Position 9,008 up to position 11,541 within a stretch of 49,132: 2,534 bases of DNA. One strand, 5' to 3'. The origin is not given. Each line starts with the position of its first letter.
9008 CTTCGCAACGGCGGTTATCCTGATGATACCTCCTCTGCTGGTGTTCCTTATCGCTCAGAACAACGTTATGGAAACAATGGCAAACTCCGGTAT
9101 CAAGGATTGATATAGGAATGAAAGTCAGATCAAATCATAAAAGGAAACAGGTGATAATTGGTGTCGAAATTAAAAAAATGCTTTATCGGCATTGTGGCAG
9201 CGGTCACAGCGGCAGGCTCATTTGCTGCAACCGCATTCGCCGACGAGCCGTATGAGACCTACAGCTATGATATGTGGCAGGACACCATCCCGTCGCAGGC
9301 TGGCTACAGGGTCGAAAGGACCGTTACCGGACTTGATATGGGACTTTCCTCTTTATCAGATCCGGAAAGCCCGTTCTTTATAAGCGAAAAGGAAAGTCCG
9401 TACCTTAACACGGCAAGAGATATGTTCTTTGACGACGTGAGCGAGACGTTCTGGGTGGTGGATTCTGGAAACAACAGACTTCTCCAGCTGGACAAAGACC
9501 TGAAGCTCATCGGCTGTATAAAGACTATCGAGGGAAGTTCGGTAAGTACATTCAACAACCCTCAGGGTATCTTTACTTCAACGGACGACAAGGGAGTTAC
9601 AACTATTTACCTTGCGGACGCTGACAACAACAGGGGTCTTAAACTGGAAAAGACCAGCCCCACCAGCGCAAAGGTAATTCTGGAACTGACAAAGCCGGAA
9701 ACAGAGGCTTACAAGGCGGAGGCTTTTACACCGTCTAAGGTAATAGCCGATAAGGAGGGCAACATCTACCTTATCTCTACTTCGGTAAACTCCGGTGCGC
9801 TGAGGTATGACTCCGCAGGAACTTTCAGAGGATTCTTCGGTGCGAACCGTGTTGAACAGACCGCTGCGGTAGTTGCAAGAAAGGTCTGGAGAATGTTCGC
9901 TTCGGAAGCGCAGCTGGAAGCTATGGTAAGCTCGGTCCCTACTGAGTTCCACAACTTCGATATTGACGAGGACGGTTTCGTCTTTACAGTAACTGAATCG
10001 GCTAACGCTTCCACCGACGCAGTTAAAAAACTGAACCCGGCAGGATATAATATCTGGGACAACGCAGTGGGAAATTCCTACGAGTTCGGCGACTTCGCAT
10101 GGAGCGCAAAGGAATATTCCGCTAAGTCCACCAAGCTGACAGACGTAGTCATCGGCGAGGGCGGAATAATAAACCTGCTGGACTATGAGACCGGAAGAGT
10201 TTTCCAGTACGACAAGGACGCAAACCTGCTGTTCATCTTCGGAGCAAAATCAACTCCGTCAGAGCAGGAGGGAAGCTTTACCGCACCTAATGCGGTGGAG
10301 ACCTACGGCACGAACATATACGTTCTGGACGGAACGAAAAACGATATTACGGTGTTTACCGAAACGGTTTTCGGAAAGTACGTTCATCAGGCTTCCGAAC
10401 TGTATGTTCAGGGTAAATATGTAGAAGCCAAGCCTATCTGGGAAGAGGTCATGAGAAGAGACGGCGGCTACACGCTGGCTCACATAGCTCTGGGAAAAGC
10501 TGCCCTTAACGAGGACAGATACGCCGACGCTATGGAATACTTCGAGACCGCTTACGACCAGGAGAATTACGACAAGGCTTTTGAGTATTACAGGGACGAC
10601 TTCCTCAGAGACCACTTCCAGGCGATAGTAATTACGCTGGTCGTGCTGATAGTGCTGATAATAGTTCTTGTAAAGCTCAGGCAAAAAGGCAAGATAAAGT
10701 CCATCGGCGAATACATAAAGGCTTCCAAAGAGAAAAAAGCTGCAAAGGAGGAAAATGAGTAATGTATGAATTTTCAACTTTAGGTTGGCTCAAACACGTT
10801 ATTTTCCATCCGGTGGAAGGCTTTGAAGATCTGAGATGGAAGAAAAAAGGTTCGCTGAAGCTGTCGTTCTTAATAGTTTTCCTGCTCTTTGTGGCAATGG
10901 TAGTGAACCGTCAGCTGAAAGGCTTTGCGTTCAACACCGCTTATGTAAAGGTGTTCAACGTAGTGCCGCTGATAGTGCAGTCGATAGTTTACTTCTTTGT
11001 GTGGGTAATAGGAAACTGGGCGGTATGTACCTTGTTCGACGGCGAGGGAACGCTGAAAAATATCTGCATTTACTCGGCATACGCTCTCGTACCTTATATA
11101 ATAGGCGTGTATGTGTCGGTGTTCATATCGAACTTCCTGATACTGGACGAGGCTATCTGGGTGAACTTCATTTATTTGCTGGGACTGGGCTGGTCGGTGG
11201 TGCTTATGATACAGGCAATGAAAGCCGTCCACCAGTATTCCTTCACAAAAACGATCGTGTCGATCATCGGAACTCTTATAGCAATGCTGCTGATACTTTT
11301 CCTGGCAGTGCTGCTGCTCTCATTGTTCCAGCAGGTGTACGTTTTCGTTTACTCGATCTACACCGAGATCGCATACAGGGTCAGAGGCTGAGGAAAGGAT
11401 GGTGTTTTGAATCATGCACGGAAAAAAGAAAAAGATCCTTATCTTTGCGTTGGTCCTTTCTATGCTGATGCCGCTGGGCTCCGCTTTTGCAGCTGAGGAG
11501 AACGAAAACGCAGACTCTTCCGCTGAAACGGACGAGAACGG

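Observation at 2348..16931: Twelve-gene single-promoter ABC locus built from mismatched parts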

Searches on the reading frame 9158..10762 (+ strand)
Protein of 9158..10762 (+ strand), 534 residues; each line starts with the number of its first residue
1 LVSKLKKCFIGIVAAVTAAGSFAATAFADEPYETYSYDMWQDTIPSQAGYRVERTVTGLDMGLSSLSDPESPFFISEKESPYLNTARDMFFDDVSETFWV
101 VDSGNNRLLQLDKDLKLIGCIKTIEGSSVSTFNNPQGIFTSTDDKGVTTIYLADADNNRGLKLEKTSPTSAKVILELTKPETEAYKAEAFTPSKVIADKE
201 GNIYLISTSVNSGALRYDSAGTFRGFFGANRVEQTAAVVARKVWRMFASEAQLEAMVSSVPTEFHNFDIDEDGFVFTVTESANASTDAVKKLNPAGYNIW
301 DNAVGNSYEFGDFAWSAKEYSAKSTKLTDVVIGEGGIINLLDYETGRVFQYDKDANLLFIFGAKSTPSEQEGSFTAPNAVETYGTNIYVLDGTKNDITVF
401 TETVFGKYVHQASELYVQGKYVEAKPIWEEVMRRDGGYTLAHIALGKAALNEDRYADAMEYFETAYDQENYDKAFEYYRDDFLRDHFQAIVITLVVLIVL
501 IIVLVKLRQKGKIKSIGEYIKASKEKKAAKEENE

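Call 4: search_protein_families(library=pfam, proteins=[window:9158-10762:+], max_evalue=0.01)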
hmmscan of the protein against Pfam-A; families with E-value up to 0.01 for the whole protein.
window:9158-10762:+ (534 aa): 4 families
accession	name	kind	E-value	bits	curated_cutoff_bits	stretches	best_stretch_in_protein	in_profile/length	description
PF13432.12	TPR_16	-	3.9e-05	24.4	32.7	1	411-468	3-60/65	Tetratricopeptide repeat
PF14559.12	TPR_19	-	9.9e-05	23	25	1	418-465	4-51/68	Tetratricopeptide repeat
PF07719.23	TPR_2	-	0.0003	21.1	27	0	441-466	3-28/34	Tetratricopeptide repeat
PF01436.27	NHL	-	0.0026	18.1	20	0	328-351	5-28/28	NHL repeat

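Call 5: search_protein_families(library=ncbifam, proteins=[window:9158-10762:+], max_evalue=0.01)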
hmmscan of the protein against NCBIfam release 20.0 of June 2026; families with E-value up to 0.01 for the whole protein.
window:9158-10762:+ (534 aa): 2 families
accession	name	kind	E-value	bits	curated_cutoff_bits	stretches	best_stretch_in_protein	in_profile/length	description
NF035926.1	scyF_NHL_VPEP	equivalog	1.7e-11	43.9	350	2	89-240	157-296/376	scytonemin biosynthesis PEP-CTERM protein ScyF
NF033920.0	C39_PA2778_fam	equivalog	0.0094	15.4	150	0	407-472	158-223/255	PA2778 family cysteine peptidase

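Call 63: search_solved_structures(query=A3, max_evalue=1)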
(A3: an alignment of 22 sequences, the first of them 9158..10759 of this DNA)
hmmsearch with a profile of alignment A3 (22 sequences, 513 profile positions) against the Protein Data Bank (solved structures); distinct sequences matched with E-value up to 1: 124 (the best 60 are shown).
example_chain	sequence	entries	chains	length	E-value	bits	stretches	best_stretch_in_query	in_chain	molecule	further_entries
3wwa_A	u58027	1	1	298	1.3e-57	198.8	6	63-148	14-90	Pizza7H protein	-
6qsd_A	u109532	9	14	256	1.8e-49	171.9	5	63-149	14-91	Pizza6S | Pizza6-S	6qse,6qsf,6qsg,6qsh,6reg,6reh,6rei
6f0t_A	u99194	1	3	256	3.7e-49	170.9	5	64-149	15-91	Pizza6-SFW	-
6rej_A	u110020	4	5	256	2e-48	168.5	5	63-149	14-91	Pizza6-SH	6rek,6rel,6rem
3ww9_A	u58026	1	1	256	2.6e-48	168.1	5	63-149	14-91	pizza6 protein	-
6i38_A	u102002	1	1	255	4.9e-46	160.6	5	63-149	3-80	nv2Pizza6-AYW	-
6i37_A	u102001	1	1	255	5.8e-46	160.4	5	64-149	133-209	nv1Pizza6-AYW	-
6f0q_A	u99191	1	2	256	1.6e-45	158.9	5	63-149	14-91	Pizza6-AYW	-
6ren_A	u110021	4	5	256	3.3e-41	144.7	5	63-145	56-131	3fPizza6-SH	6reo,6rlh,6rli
6i3b_A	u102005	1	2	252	3.9e-36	127.9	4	64-149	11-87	cPizza6-AYW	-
6f0s_A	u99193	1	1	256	1.5e-33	119.4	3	63-149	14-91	Pizza6-SYW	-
7zpw_A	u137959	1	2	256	3e-33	118.4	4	63-149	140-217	Pizza6-TSK-TSH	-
7zqg_A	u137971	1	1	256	3.9e-33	118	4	64-149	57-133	Pizza6-KSH-TSH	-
7zph_A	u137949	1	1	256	9.1e-33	116.8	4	63-149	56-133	Pizza6-TNK-RSH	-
7zpz_A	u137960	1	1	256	1.3e-32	116.4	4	63-149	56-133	Pizza6-TSR-TSH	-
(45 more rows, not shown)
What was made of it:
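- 9158..10762 (+): 534-aa extracytoplasmic NHL beta-propeller plus TPR region, with a C-terminal TM anchor. A profile of 22 orthologues hits Pizza/PknD-sensor NHL propellers (1e-57 and 3e-23) and TPR proteins (call 63).
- Tried and rejected: I used a profile search of the PDB instead (call 63).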

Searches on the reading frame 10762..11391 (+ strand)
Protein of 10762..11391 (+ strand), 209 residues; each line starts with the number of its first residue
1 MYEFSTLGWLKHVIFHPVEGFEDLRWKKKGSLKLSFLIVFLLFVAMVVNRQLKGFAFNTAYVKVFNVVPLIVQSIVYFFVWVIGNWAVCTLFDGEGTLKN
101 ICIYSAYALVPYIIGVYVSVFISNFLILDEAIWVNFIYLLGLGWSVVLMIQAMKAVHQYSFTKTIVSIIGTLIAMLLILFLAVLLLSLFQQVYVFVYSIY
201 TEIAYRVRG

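Call 4: search_protein_families(library=pfam, proteins=[window:10762-11391:+], max_evalue=0.01)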
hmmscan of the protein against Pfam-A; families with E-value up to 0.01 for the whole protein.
window:10762-11391:+ (209 aa): 1 family
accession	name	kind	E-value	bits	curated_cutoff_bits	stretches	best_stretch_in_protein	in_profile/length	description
PF04893.22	Yip1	-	4.8e-17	62.8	28.6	1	11-181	1-172/173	Yip1 domain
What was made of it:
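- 10762..11391 (+): 209-aa Yip1-family polytopic membrane protein. PF04893 at 62.8 bits (call 4).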

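Call 5: search_protein_families(library=ncbifam, proteins=[window:10762-11391:+], max_evalue=0.01)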
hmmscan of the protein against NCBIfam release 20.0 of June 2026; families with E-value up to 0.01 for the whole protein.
window:10762-11391:+ (209 aa): 0 families
